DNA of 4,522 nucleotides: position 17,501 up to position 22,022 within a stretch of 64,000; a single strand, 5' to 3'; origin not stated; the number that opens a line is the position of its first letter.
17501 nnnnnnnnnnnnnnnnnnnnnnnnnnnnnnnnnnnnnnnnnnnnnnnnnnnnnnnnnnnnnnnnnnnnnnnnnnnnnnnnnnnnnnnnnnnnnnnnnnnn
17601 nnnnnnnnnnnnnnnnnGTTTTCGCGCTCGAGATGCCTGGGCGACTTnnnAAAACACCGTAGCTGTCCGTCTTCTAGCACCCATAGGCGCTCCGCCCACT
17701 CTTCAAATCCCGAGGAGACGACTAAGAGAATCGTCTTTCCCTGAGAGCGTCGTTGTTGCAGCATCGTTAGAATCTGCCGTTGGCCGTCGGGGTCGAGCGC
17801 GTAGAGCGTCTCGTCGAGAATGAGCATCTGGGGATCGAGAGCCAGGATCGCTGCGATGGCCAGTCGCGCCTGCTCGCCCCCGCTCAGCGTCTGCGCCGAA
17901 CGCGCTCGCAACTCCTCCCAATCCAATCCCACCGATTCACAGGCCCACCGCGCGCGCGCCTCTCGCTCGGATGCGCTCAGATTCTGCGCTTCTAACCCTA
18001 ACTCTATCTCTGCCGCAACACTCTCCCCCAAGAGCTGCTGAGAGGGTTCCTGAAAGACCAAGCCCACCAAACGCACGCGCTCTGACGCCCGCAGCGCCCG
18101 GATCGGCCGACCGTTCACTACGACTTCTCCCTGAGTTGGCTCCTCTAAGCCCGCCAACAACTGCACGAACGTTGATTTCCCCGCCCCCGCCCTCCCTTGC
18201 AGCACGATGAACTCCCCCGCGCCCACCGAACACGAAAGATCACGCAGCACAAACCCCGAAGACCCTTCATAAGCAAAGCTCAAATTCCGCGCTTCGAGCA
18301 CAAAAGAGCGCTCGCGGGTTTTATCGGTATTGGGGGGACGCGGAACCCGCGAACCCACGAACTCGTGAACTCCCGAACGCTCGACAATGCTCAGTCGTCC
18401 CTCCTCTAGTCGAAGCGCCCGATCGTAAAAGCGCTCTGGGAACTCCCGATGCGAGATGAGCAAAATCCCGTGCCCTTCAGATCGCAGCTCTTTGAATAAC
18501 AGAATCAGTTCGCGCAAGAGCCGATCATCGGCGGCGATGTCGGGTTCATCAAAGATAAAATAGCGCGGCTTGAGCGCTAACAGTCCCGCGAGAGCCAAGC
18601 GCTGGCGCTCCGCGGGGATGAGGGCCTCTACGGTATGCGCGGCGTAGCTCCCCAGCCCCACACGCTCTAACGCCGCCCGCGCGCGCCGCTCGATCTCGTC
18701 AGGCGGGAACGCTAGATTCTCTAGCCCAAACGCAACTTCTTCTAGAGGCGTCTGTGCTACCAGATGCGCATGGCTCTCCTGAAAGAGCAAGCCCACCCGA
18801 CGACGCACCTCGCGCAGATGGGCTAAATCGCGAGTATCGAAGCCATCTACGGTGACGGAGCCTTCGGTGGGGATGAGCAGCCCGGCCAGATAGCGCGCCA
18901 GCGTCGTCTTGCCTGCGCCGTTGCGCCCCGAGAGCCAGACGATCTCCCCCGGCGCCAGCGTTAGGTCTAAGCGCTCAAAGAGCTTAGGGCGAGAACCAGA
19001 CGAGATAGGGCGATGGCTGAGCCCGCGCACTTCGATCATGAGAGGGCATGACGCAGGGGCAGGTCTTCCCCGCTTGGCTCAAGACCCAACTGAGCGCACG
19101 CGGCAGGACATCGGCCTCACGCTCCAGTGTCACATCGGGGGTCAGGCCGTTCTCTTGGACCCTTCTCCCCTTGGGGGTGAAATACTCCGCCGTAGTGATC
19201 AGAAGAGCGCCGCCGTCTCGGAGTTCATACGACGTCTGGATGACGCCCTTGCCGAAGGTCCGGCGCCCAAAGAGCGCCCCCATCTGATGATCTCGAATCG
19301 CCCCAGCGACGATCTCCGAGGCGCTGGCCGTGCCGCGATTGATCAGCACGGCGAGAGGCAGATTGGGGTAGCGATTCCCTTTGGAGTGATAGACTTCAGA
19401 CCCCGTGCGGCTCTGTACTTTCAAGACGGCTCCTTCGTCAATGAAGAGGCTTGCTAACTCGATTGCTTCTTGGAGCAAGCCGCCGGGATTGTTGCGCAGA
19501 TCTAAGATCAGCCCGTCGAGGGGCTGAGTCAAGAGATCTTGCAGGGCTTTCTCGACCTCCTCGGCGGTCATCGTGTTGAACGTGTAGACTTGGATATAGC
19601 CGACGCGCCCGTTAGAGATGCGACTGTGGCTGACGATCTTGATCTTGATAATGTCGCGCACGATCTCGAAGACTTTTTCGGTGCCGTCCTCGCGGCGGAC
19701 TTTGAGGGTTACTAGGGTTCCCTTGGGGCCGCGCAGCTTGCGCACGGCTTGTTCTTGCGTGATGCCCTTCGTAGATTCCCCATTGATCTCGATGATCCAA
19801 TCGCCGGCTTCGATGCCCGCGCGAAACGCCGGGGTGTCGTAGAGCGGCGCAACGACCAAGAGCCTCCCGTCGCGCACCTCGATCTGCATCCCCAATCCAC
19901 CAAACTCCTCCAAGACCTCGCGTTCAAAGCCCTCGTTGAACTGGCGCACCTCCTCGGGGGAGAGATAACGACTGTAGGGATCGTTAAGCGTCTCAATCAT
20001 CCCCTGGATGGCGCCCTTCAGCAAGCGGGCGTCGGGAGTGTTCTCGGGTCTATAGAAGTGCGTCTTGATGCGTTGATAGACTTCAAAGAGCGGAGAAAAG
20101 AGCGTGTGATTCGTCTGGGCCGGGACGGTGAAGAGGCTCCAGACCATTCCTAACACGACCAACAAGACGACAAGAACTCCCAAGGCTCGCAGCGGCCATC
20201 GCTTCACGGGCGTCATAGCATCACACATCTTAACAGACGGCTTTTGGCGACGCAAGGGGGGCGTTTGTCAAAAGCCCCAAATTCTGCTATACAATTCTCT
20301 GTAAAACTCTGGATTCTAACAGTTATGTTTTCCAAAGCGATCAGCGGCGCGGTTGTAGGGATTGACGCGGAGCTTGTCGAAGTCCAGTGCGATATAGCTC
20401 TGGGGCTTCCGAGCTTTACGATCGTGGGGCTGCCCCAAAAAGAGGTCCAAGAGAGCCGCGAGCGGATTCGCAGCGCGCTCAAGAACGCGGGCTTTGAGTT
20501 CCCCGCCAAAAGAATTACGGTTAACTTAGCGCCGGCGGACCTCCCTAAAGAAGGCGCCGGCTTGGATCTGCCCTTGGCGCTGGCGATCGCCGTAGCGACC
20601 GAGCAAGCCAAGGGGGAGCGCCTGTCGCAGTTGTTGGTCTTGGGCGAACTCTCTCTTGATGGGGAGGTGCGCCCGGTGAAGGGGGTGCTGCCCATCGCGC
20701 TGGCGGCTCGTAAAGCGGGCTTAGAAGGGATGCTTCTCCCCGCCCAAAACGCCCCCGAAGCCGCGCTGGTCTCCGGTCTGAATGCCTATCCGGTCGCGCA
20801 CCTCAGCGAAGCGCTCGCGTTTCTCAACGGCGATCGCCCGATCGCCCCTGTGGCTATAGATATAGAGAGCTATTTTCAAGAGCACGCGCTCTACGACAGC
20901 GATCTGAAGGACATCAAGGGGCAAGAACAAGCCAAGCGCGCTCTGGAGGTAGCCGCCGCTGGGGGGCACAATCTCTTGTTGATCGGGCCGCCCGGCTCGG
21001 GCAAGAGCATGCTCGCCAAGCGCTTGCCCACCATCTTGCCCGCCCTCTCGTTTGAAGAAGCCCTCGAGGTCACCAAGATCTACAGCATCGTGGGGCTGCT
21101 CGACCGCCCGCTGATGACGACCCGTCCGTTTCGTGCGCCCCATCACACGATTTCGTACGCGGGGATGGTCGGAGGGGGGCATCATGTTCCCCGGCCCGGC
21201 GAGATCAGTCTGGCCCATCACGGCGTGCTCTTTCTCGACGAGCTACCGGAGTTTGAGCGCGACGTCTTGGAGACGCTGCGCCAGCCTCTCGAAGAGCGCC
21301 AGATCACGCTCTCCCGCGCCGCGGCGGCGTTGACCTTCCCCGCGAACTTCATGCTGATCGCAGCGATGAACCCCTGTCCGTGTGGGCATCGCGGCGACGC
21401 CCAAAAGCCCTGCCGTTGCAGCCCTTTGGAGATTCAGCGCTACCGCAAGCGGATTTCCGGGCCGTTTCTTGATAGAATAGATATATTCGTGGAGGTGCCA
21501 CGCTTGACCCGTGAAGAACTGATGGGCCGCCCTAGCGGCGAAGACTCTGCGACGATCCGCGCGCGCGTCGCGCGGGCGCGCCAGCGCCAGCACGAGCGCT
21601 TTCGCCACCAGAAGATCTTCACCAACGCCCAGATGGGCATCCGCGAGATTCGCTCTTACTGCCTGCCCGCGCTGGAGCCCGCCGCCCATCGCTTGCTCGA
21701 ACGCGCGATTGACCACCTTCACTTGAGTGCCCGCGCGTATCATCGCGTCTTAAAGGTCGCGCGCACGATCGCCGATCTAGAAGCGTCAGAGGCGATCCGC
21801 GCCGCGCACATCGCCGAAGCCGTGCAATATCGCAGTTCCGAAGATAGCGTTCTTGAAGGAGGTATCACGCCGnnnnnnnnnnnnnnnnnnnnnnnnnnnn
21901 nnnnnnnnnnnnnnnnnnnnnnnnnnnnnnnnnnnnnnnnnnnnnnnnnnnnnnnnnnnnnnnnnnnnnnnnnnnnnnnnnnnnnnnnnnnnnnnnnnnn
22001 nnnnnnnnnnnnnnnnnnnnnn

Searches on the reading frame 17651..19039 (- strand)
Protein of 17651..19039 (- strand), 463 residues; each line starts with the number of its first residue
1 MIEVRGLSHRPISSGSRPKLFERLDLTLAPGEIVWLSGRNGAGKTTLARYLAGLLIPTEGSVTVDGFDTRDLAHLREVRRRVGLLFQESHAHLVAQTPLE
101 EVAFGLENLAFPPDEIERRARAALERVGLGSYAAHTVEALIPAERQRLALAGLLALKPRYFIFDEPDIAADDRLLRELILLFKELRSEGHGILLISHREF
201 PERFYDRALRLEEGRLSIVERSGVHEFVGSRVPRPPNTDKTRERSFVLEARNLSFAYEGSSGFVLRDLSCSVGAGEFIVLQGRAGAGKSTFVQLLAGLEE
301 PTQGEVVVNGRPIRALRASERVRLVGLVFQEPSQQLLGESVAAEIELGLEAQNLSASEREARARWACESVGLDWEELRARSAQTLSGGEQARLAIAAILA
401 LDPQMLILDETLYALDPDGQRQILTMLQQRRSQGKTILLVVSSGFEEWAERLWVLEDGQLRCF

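Call 56: search_protein_families(library=pfam, proteins=[window:17651-19039:-], max_evalue=0.00001)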
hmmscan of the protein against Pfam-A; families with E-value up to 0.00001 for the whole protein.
window:17651-19039:- (463 aa): 9 families
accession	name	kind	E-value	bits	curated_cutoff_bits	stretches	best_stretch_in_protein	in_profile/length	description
PF00005.33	ABC_tran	-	2.3e-55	187.4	25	2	265-411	1-135/137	ABC transporter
PF13191.12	AAA_16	-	9e-09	36.5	32.6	0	266-439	13-166/167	AAA ATPase domain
PF13304.12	AAA_21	-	1.1e-08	36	27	0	358-429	220-284/304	AAA domain, putative AbiEii toxin, Type IV TA system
PF02367.23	TsaE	-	2.3e-08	34.5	26.6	0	19-55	9-45/128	Threonylcarbamoyl adenosine biosynthesis protein TsaE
PF13401.12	AAA_22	-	5.2e-08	33.7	27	0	276-444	6-125/130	AAA domain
PF02463.25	SMC_N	-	1.2e-07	31.8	40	0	357-450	135-206/220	RecF/RecN/SMC N terminal domain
PF05729.18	NACHT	-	8.1e-07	29.4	26.7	0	278-296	3-21/167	NACHT domain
PF13238.12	AAA_18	-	4e-06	27.7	29.4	0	36-77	3-36/128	AAA domain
PF06414.18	Zeta_toxin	-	8e-06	25.9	22.3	0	33-79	18-65/199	Zeta toxin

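Call 57: search_protein_families(library=ncbifam, proteins=[window:17651-19039:-], max_evalue=0.00001)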
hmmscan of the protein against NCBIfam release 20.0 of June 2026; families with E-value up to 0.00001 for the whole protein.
window:17651-19039:- (463 aa): 189 families (the best 25 are shown)
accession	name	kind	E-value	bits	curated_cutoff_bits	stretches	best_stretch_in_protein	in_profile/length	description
TIGR04520.1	ECF_ATPase_1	equivalog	3.8e-93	311.8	315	2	249-460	2-214/269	energy-coupling factor transporter ATPase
TIGR04521.1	ECF_ATPase_2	equivalog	1.5e-89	299.8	330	2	250-460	3-223/279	energy-coupling factor transporter ATPase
TIGR01166.1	cbiO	subfamily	3.8e-79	264.6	211.8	2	17-197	4-185/190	cobalt ABC transporter, ATP-binding protein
NF010156.0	PRK13635.1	equivalog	2.6e-75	253.2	392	2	247-460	5-218/279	energy-coupling factor ABC transporter ATP-binding protein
NF010158.0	PRK13637.1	equivalog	6e-74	248.7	390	2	250-459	5-222/287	energy-coupling factor transporter ATPase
TIGR02673.1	FtsE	equivalog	7.8e-68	228.3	264.85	2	248-441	2-194/214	cell division ATP-binding protein FtsE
NF010155.0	PRK13634.1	equivalog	4.2e-65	219.9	413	2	252-460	7-224/290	energy-coupling factor ABC transporter ATP-binding protein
NF010171.0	PRK13652.1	equivalog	3.1e-64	216.7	476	2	247-459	3-215/277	cobalt transporter ATP-binding subunit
NF010167.0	PRK13648.1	subfamily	1e-60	205.4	241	2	245-447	5-205/269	energy-coupling factor transporter ATPase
TIGR02769.1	nickel_nikE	equivalog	2e-59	201.2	332.55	2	262-460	24-229/265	nickel import ATP-binding protein NikE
NF010170.0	PRK13651.1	equivalog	3.7e-59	200.2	432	2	322-460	104-243/308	cobalt transporter ATP-binding subunit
TIGR02857.1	CydD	equivalog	2.1e-58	198.6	435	2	230-441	304-514/529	thiol reductant ABC exporter subunit CydD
NF007739.0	PRK10419.1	subfamily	9.5e-58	195.8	354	2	255-460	18-230/268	nickel ABC transporter ATP-binding protein NikE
NF010157.0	PRK13636.1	equivalog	1.2e-56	192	463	2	245-438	3-196/285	cobalt transporter ATP-binding subunit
TIGR02982.1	heterocyst_DevA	subfamily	1.5e-56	191.5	295.8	2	2-216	2-219/220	ABC exporter ATP-binding subunit, DevA family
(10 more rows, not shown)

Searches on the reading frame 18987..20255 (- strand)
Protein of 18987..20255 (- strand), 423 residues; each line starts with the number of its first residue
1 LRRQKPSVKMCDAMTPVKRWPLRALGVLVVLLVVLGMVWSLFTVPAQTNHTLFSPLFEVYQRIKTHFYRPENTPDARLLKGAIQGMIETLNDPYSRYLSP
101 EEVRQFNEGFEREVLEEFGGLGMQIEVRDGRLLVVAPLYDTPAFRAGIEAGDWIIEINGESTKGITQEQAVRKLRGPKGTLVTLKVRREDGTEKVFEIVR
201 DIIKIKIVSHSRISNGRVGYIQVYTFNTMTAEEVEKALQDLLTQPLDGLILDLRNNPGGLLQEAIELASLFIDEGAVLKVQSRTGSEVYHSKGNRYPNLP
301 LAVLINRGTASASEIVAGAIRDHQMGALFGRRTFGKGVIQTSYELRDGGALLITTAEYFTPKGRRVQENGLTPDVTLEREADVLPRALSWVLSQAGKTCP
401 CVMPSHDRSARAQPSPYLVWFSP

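Call 56: search_protein_families(library=pfam, proteins=[window:18987-20255:-], max_evalue=0.00001)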
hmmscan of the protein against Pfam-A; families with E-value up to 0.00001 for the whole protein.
window:18987-20255:- (423 aa): 5 families
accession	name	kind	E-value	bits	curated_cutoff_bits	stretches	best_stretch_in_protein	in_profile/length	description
PF03572.23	Peptidase_S41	-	4.6e-53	179.6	24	1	217-376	1-164/165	Peptidase family S41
PF17820.7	PDZ_6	-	6.5e-12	45.5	27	1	140-188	8-54/54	PDZ domain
PF00595.29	PDZ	-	2e-10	41.3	23.2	1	119-186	10-80/81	PDZ domain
PF22694.1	CtpB_N-like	-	2.9e-09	37.7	27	1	56-99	41-82/85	Activating protease CtpB N-terminal domain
PF13180.12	PDZ_2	-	1.3e-08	35.5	27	1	119-194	1-75/80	PDZ domain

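Call 57: search_protein_families(library=ncbifam, proteins=[window:18987-20255:-], max_evalue=0.00001)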
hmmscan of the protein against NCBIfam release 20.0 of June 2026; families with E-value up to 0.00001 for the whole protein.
window:18987-20255:- (423 aa): 11 families
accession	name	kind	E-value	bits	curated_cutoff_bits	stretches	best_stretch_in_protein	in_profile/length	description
TIGR00225.1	prc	subfamily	4.8e-95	318.4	218.6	1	76-380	12-317/335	C-terminal processing peptidase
NF052377.1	lmo1851_S41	exception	6.4e-91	305.4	725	1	45-378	39-368/468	lmo1851 family serine protease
TIGR03900.1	prc_long_Delta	hypoth_equivalog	2.9e-88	297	660.95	1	58-377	85-404/973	MXAN_5808 family serine peptidase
NF045590.1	Cterm_S41_CtpC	exception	3e-82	276.6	665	1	81-378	82-379/418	carboxyl-terminal processing protease CtpC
NF045588.1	Cterm_S41_CtpA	exception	2.1e-81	273.9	625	1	82-380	78-379/401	carboxyl-terminal processing protease CtpA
NF045589.1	Cterm_S41_CtpB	exception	4.2e-79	266.1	633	1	82-379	84-382/416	carboxyl-terminal processing protease CtpB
NF045591.1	Cterm_S41_CtpZ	exception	2.5e-71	240.6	525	1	82-380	78-377/403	carboxyl-terminal processing protease CtpZ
NF051464.1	tail_spec_CT441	exception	6.5e-49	167.2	700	1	92-377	224-525/645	tail-specific protease Tsp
NF008388.1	PRK11186.1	exception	5.3e-41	140.8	825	1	92-378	223-527/663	carboxy terminal-processing peptidase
NF058627.1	S41_Gfo1087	equivalog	8.8e-12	44.7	455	1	139-271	142-277/489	GFO_1087 family putative carboxy terminal peptidase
NF033424.1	chlamy_CPAF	equivalog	4.5e-11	42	250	0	215-274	302-362/564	protease-like activity factor CPAF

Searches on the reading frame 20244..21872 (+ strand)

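Call 56: search_protein_families(library=pfam, proteins=[window:20244-21872:+], max_evalue=0.00001)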
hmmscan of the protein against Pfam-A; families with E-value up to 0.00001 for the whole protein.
window:20244-21872:+ (543 aa): 8 families
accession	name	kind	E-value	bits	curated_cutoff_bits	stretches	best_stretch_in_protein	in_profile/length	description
PF01078.27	Mg_chelatase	-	3.4e-98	327.6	20.3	1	220-425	1-206/207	Magnesium chelatase, subunit ChlI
PF13541.12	ChlI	-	3.4e-45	153.3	27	1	47-169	1-121/121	Subunit ChlI of Mg-chelatase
PF13335.12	Mg_chelatase_C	-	6.8e-32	110.4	26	1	432-530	1-94/94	Magnesium chelatase, subunit ChlI C-terminal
PF07728.20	AAA_5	-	1.3e-12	48.3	22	1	243-381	1-126/139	AAA domain (dynein-related subfamily)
PF00493.29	MCM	-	4.9e-08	32.8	23.3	0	317-378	113-174/224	MCM P-loop domain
PF05362.19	Lon_C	-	1.1e-07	32.1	21.1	1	68-173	70-176/205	Lon protease (S16) C-terminal proteolytic domain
PF00158.32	Sigma54_activat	-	2e-06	28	20.2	0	229-376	10-142/168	Sigma-54 interaction domain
PF20030.5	bpMoxR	-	5e-06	26.2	27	0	226-273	16-63/205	MoxR domain in the MoxR-vWA-beta-propeller ternary systems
